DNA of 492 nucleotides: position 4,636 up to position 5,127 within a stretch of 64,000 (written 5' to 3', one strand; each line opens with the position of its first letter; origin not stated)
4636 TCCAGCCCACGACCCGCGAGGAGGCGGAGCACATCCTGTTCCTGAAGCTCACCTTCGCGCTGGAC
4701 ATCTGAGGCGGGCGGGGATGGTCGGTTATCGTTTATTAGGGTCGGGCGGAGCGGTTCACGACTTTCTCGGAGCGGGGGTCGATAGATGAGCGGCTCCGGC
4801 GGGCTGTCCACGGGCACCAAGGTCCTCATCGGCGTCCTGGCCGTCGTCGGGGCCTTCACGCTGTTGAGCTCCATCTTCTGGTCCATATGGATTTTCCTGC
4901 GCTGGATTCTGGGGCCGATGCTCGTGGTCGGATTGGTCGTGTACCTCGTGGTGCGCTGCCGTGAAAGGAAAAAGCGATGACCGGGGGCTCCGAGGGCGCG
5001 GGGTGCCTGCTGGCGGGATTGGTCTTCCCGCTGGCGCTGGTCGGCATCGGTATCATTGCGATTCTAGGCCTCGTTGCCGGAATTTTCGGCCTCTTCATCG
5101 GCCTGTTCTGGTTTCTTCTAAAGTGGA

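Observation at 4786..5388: Triplet of tandem paralogous mini membrane proteins (64, 71, 58 aa) with overlapping reading frames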

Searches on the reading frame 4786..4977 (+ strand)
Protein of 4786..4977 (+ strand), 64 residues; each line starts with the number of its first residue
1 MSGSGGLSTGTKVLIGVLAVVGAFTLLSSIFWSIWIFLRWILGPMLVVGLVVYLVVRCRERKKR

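Call 4: search_protein_families(library=pfam, proteins=[window:4786-4977:+], max_evalue=1)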
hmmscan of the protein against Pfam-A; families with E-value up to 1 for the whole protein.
window:4786-4977:+ (64 aa): 1 family
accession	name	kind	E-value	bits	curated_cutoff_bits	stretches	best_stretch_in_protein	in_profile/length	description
PF07332.16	Phage_holin_3_6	-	0.15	12.6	28.4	1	14-58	36-92/116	Putative Actinobacterial Holin-X, holin superfamily III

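Call 5: search_protein_families(library=ncbifam, proteins=[window:4786-4977:+], max_evalue=1)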
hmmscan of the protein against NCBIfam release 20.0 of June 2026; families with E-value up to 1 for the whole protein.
window:4786-4977:+ (64 aa): 2 families
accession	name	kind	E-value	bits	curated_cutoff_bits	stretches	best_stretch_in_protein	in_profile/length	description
NF041554.1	SA1362_fam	subfamily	0.00097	19.2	42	1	12-58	2-47/70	SA1362 family protein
NF052664.1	HP0135_fam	equivalog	0.16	12.1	85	1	45-63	3-21/43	HP0135 family lipoprotein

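Call 8: find_homologous_proteins(query=A1, max_evalue=0.01)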
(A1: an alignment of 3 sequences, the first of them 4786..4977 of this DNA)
Query A1 (3 sequences) (64 aa, profile of the alignment): 31 proteins with E <= 0.01 among 810 candidates.
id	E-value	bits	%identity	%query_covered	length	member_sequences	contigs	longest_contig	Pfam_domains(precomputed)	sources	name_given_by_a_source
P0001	5.4e-26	108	95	100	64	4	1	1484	-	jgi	jgi:hypothetical protein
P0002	1.0e-23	101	90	92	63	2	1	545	-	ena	-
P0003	2.0e-23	100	84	88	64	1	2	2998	-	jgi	-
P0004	3.0e-23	99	86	98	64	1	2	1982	-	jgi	jgi:hypothetical protein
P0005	1.1e-22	98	84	88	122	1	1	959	-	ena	-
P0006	1.5e-22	97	79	98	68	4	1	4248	-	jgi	jgi:uncharacterized membrane protein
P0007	5.3e-22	95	81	100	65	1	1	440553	-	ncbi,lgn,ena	-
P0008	6.4e-22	95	86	98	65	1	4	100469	-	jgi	jgi:hypothetical protein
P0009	2.5e-21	93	35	73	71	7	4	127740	-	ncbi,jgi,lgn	-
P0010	2.9e-21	93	80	100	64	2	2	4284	-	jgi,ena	-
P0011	3.0e-20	90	77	100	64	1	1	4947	-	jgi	jgi:hypothetical protein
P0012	1.1e-18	85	52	36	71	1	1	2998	-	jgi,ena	-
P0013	1.2e-18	85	52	36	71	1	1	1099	-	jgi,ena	-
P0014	1.4e-18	84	48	36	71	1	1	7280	-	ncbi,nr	ncbi:MAG: hypothetical protein NTW26_05800 [bacterium]|nr:hypothetical protein [bacterium]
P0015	1.5e-18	84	77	88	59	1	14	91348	-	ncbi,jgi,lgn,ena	jgi:hypothetical protein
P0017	2.4e-18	84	73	94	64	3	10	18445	-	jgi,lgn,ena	jgi:hypothetical protein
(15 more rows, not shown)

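Call 11: find_encoding_contigs(protein=P0007, flank=10000, max_places=3)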
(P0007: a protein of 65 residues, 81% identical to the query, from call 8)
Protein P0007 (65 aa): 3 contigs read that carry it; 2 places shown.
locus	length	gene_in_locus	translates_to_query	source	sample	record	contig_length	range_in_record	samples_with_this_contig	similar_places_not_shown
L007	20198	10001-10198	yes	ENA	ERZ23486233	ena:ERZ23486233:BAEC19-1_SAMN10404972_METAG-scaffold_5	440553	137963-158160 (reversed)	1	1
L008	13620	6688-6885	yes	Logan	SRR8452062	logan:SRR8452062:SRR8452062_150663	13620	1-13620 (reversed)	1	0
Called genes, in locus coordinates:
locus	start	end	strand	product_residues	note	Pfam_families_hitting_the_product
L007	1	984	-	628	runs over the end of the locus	PF00009:GTP_EFTU, PF03144:GTP_EFTU_D2, PF25461:Beta-barrel_SelB, PF09107:WHD_3rd_SelB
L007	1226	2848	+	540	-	-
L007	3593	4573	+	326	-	PF13349:DUF4097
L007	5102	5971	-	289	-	PF13489:Methyltransf_23 (weak), PF08241:Methyltransf_11, PF08242:Methyltransf_12, PF13649:Methyltransf_25, PF13847:Methyltransf_31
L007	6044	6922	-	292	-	PF04055:Radical_SAM, PF13186:SPASM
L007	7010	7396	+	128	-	-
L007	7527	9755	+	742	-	PF19313:DUF5916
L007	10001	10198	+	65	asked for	-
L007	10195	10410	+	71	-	-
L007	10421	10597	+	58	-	-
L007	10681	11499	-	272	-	PF02548:Pantoate_transf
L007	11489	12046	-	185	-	PF01288:HPPK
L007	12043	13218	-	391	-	PF00155:Aminotran_1_2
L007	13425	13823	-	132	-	-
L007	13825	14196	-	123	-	-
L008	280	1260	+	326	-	PF13349:DUF4097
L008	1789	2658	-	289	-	PF13489:Methyltransf_23 (weak), PF08241:Methyltransf_11, PF08242:Methyltransf_12, PF13649:Methyltransf_25, PF13847:Methyltransf_31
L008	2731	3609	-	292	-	PF04055:Radical_SAM, PF13186:SPASM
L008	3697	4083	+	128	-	-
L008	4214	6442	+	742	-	PF19313:DUF5916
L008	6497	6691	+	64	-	-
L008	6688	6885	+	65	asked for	-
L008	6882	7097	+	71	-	-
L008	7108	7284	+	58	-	-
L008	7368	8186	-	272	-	PF02548:Pantoate_transf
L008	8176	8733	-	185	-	PF01288:HPPK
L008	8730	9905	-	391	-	PF00155:Aminotran_1_2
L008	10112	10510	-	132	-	-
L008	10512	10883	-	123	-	-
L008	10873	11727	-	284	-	PF23914:TPR_CcmH_CycH (faint), PF13371:TPR_9 (faint), PF13428:TPR_14 (faint), PF14559:TPR_19 (faint), PF12895:ANAPC3 (faint), PF13414:TPR_11 (faint), PF13431:TPR_17 (faint), PF13432:TPR_16 (weak), +7 more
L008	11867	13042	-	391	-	PF01011:PQQ (faint), PF13570:Beta-prop_ACSF4, PF13360:PQQ_2, PF13570:Beta-prop_ACSF4, PF13360:PQQ_2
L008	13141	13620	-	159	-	?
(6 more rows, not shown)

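Call 12: find_encoding_contigs(protein=P0015, flank=10000, max_places=4)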
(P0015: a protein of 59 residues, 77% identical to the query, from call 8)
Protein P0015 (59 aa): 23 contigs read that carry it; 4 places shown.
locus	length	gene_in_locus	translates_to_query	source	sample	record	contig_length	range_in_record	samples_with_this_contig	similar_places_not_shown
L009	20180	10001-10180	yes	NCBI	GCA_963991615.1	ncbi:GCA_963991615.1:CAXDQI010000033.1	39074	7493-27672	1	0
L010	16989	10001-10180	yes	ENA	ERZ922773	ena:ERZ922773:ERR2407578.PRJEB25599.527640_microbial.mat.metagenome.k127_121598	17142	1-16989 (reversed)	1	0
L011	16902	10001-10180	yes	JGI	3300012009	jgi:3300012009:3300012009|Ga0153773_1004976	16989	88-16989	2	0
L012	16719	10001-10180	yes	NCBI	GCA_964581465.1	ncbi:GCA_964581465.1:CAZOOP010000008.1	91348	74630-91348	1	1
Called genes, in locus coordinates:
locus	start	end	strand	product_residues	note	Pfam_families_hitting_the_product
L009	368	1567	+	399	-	PF01011:PQQ (faint), PF13570:Beta-prop_ACSF4, PF25293:Beta-prop_EMC1_N (faint), PF13360:PQQ_2, PF13570:Beta-prop_ACSF4, PF13360:PQQ_2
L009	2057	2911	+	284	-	-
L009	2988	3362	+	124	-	-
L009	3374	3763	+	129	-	-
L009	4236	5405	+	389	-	PF00155:Aminotran_1_2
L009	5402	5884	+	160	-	PF01288:HPPK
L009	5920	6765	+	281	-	PF02548:Pantoate_transf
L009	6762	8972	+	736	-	PF06452:CBM9_1, PF19313:DUF5916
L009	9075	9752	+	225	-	-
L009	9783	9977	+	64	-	-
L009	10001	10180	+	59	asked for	-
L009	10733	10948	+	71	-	-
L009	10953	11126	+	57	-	-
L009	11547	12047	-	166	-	-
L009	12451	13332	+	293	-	PF04055:Radical_SAM, PF13186:SPASM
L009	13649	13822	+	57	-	-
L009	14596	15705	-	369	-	PF00871:Acetate_kinase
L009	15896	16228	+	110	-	-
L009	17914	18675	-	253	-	PF00106:adh_short, PF08659:KR, PF13561:adh_short_C2, PF23441:SDR (weak)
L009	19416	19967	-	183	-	PF00005:ABC_tran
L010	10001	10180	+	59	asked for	-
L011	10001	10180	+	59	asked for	-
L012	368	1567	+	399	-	PF01011:PQQ (faint), PF13570:Beta-prop_ACSF4, PF25293:Beta-prop_EMC1_N (faint), PF13360:PQQ_2, PF13570:Beta-prop_ACSF4, PF13360:PQQ_2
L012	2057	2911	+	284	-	-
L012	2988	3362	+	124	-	-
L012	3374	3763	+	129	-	-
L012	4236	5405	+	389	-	PF00155:Aminotran_1_2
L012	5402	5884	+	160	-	PF01288:HPPK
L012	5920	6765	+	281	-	PF02548:Pantoate_transf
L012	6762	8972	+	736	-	PF06452:CBM9_1, PF19313:DUF5916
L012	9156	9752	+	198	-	-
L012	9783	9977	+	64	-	-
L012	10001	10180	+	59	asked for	-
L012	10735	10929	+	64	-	-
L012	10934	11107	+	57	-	-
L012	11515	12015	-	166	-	-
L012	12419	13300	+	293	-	PF04055:Radical_SAM, PF13186:SPASM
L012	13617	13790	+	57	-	-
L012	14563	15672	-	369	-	PF00871:Acetate_kinase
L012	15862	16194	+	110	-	-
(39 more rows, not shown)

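Call 13: find_encoding_contigs(protein=P0017, flank=10000, max_places=4)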
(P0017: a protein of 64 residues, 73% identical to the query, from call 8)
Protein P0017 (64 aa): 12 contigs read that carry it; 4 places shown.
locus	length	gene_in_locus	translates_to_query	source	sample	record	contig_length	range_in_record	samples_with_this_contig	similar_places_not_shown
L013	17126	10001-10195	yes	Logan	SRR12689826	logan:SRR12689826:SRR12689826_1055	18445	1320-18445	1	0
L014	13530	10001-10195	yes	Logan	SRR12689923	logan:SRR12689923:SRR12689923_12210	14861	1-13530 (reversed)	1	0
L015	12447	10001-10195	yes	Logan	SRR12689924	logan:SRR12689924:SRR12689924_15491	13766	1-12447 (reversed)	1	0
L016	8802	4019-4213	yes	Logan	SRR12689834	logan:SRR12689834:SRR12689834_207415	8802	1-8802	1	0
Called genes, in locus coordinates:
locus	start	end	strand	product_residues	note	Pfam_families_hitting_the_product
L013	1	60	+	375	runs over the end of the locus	PF04055:Radical_SAM, PF06969:HemN_C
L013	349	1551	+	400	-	PF01011:PQQ (faint), PF13570:Beta-prop_ACSF4, PF25293:Beta-prop_EMC1_N (faint), PF13360:PQQ_2, PF13570:Beta-prop_ACSF4, PF13360:PQQ_2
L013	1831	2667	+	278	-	-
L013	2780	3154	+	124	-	-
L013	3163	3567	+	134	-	-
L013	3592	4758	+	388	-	PF00155:Aminotran_1_2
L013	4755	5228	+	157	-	PF01288:HPPK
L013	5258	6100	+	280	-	PF02548:Pantoate_transf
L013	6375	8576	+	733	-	PF06452:CBM9_1, PF19313:DUF5916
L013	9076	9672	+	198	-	-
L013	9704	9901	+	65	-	-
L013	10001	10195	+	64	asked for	-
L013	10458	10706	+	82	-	-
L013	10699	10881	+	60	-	-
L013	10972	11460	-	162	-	-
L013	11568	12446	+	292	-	PF04055:Radical_SAM, PF13186:SPASM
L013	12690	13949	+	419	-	PF25302:NADase_transloc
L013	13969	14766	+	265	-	PF13489:Methyltransf_23, PF08241:Methyltransf_11, PF08242:Methyltransf_12 (weak), PF13649:Methyltransf_25, PF13847:Methyltransf_31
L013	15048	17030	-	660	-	PF00009:GTP_EFTU, PF01926:MMR_HSR1 (weak), PF03144:GTP_EFTU_D2 (weak), PF25461:Beta-barrel_SelB, PF09107:WHD_3rd_SelB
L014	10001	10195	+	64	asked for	-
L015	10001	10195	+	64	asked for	-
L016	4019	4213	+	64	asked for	-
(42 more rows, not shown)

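Call 18: search_protein_families(library=pfam, proteins=[L013:9076-9669:+, L013:9704-9898:+, L008:6497-6688:+, L013:10458-10703:+, L013:10699-10878:+, L013:10972-11460:-], max_evalue=1)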
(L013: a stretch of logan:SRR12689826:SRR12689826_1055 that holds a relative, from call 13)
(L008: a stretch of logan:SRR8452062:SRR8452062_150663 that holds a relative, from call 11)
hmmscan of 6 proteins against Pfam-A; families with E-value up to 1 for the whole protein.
L013:9076-9669:+ (198 aa): 0 families

L013:9704-9898:+ (65 aa): 1 family
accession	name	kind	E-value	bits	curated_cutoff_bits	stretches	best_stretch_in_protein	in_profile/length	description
PF13055.11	DUF3917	-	0.18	12.8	25.1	0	11-53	17-55/71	Protein of unknown function (DUF3917)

L008:6497-6688:+ (64 aa): 3 families
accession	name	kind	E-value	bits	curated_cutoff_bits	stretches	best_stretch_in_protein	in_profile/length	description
PF17260.7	DUF5326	-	0.26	12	27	1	14-60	15-62/70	Family of unknown function (DUF5326)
PF15145.11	DUF4577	-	0.34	11.3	27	1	2-40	60-98/128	Domain of unknown function (DUF4577)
PF05933.18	Fun_ATP-synt_8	-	0.89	10.2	26.1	1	5-38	8-39/48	Fungal ATP synthase protein 8 (A6L)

L013:10458-10703:+ (82 aa): 3 families
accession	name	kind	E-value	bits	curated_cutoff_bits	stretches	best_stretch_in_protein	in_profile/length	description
PF00335.26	Tetraspanin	-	0.31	11.1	32.1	1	13-64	49-100/225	Tetraspanin family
PF12046.13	CCB1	-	0.34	10.7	25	1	14-58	79-122/168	Cofactor assembly of complex C subunit B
PF10003.15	DUF2244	-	0.69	10.1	27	1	21-75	14-66/138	Integral membrane protein (DUF2244)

L013:10699-10878:+ (60 aa): 4 families
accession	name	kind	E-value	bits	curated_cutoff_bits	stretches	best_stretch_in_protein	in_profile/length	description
PF24020.1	DUF7333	-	0.0055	17.2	27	1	6-56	5-54/61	Family of unknown function (DUF7333)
PF07786.18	HGSNAT_cat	-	0.026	14.5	22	1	10-53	96-139/222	Heparan-alpha-glucosaminide N-acetyltransferase, catalytic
PF16965.11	CSG2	-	0.15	11.4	28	1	13-53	350-390/394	Ceramide synthase regulator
PF04932.20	Wzy_C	-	0.22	11.7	31.7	1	5-53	12-56/149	O-Antigen ligase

L013:10972-11460:- (162 aa): 1 family
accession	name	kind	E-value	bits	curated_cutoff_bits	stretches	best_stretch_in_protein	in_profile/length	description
PF01037.27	AsnC_trans_reg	-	0.13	12.6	25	1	47-77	3-34/73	Lrp/AsnC ligand binding domain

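Call 21: search_protein_representatives(alignment_id=A2)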
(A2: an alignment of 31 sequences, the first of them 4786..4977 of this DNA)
Query: 31 sequences, 61 profile positions. Proteins with E-value up to 0.001 (for the whole library): 4; up to 1e-10: 2; up to 1e-30: 0. The best 4 are listed.
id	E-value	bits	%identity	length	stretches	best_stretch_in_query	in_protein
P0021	1.1e-17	79.9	-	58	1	8-61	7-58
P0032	1.4e-14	69.9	-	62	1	11-61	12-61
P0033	8.2e-07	45.0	-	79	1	1-34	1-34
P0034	4.5e-05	39.5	-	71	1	11-61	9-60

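Call 27: find_related_loci(query=A3, collection=metagenome_contigs, flank=8000)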
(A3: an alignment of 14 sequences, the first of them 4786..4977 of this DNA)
Query A3 (64 aa) in metagenome_contigs; peptide patterns used: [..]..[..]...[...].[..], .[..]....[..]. (x = any residue, [..] = any of these).
308 stretches matched a pattern; 9 encode a relative of the query (tblastn E <= 1e-3); 9 distinct loci.
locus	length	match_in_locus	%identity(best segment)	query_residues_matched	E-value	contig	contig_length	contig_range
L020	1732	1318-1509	100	1-64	4e-37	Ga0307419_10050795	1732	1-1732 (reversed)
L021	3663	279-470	88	1-64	1e-34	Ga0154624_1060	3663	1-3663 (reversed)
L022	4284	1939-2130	80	1-64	2e-31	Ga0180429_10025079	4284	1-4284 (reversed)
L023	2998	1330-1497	84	1-56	1e-28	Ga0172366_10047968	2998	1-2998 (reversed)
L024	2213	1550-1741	83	1-64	1e-24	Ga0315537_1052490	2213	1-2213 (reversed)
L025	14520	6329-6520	81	1-64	2e-24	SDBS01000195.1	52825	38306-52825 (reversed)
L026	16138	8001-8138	80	9-54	8e-21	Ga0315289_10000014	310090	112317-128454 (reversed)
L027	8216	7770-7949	56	2-62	2e-18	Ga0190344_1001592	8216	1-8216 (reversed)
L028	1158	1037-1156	76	1-41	3e-14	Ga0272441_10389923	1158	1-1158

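Call 38: find_homologous_proteins(query=A4, max_evalue=0.01)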
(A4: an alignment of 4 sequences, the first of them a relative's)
Query A4 (4 sequences) (62 aa, profile of the alignment): 5 proteins with E <= 0.01 among 2540 candidates.
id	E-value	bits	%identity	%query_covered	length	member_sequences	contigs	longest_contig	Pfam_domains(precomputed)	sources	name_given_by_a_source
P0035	4.2e-25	105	43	56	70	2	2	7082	-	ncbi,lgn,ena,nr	ncbi:hypothetical protein K8R78_06305 [bacterium]|nr:hypothetical protein [bacterium]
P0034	4.0e-22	96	40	79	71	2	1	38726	-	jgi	-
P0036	9.8e-21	91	40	73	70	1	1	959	-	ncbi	-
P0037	2.2e-20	90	40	76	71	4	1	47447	-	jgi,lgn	jgi:ABC-type maltose transport system permease subunit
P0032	2.6e-20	90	100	100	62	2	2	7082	-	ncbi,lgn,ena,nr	ncbi:hypothetical protein K8R78_06310 [bacterium]|nr:hypothetical protein [bacterium]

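Call 39: find_encoding_contigs(protein=P0032, flank=10000, max_places=4)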
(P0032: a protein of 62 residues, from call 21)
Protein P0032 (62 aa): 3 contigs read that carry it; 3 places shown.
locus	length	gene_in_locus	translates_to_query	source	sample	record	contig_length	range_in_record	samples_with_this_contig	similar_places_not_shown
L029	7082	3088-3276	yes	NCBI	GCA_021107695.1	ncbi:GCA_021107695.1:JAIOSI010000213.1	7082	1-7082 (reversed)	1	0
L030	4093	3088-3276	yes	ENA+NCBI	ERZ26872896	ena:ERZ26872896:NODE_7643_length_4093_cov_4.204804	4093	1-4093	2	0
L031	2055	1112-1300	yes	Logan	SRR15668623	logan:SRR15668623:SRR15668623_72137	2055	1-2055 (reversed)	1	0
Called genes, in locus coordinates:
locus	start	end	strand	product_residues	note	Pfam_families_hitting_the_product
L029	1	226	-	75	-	PF09989:DUF2229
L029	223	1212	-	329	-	PF09989:DUF2229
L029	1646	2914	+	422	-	PF01594:AI-2E_transport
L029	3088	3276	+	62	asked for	-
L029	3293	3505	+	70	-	-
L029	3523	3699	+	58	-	-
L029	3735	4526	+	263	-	PF12158:DUF3592 (faint)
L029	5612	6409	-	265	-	-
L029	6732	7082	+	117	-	?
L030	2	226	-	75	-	PF09989:DUF2229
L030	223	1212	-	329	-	PF09989:DUF2229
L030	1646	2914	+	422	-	PF01594:AI-2E_transport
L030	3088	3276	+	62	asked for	-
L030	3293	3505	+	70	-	-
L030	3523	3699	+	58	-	-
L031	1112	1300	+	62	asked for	-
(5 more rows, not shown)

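Call 40: find_encoding_contigs(protein=P0037, flank=10000, max_places=3)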
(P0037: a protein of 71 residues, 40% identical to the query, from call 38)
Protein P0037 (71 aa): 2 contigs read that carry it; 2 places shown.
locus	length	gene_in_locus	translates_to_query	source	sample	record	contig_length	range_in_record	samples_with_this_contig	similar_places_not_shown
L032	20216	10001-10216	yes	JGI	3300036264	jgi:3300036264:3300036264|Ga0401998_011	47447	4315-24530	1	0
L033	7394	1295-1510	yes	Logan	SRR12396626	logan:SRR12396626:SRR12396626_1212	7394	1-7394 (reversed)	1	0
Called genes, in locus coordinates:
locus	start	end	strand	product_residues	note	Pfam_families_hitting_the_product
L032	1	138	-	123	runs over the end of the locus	-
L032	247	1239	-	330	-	PF02603:Hpr_kinase_N, PF07475:Hpr_kinase_C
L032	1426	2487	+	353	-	-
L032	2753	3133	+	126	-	-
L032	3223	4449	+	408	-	PF00871:Acetate_kinase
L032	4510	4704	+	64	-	PF01783:Ribosomal_L32p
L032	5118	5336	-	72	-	-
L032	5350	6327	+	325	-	PF01515:PTA_PTB (faint), PF02504:FA_synthesis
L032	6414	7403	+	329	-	PF00108:Thiolase_N, PF08545:ACP_syn_III, PF08541:ACP_syn_III_C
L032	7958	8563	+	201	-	PF13505:OMP_b-brl (weak)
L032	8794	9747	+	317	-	PF00698:Acyl_transf_1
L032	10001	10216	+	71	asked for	-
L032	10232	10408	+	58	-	-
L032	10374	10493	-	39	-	-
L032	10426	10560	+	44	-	-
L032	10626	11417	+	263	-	PF12158:DUF3592 (faint)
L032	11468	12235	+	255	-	PF12158:DUF3592 (faint)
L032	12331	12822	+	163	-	-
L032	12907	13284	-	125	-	-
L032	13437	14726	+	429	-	PF25302:NADase_transloc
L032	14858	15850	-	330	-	-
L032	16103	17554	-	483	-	PF13191:AAA_16 (faint), PF00004:AAA (weak), PF07728:AAA_5 (faint), PF07724:AAA_2, PF00004:AAA (weak)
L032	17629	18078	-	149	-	PF00731:AIRC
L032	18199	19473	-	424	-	PF02844:GARS_N, PF01071:GARS_A, PF02786:CPSase_L_D2, PF02222:ATP-grasp (weak), PF02655:ATP-grasp_3 (weak), PF02843:GARS_C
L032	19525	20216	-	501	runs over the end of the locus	PF02142:MGS, PF01808:AICARFT_IMPCHas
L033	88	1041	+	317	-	PF00698:Acyl_transf_1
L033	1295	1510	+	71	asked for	-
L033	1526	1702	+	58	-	-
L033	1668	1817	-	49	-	-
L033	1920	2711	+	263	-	PF12158:DUF3592 (faint)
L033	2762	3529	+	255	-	PF12158:DUF3592 (faint)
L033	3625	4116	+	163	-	-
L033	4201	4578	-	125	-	-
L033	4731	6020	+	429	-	PF25302:NADase_transloc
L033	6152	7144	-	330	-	-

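Call 46: search_protein_families(library=phrogs, proteins=[window:4786-4977:+, L008:6497-6688:+], max_evalue=0.1)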
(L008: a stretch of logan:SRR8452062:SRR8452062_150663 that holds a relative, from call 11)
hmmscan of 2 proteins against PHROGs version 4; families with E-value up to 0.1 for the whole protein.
window:4786-4977:+ (64 aa): 0 families

L008:6497-6688:+ (64 aa): 0 families
